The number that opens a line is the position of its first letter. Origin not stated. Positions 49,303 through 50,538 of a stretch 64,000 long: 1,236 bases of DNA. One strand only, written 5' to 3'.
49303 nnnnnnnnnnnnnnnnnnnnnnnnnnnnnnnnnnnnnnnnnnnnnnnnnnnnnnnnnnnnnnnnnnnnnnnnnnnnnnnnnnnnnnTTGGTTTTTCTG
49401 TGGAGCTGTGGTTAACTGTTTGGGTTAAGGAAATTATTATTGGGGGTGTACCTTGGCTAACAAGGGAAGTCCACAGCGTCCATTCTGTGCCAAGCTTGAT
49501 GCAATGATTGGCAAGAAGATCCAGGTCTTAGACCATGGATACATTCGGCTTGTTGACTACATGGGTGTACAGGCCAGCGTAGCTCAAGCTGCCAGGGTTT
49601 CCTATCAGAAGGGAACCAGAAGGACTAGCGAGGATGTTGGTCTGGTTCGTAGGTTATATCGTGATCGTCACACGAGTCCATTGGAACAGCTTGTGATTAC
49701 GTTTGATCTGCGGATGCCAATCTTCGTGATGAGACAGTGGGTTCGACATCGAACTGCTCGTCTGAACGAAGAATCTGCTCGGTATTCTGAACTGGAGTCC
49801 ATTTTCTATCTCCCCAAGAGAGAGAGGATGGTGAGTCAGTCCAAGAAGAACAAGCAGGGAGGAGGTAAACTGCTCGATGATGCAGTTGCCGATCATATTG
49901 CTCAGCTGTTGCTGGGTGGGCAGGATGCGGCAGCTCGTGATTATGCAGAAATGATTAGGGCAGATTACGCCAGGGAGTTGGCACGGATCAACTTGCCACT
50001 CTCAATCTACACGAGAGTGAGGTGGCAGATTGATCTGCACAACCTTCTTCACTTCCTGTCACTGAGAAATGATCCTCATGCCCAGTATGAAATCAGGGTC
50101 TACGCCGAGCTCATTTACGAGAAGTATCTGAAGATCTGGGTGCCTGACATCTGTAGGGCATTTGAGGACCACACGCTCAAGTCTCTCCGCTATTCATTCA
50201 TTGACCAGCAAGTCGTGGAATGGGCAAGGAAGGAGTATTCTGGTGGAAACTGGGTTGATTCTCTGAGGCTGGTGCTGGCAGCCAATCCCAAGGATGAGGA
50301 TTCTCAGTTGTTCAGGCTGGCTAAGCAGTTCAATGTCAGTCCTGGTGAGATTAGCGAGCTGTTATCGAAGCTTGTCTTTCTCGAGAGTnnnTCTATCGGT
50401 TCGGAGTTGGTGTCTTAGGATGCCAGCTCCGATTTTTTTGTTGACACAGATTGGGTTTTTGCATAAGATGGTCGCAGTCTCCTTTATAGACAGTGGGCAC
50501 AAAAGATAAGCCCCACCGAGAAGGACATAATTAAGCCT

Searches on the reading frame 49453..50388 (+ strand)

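Call 92: search_protein_families(library=pfam, proteins=[window:49453-50388:+], max_evalue=0.001)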
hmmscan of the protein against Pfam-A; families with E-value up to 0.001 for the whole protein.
window:49453-50388:+ (312 aa): 1 family
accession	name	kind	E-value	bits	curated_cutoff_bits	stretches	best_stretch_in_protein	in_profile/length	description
PF02511.20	Thy1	-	6.8e-50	169.9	24.8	1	32-227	1-187/191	Thymidylate synthase complementing protein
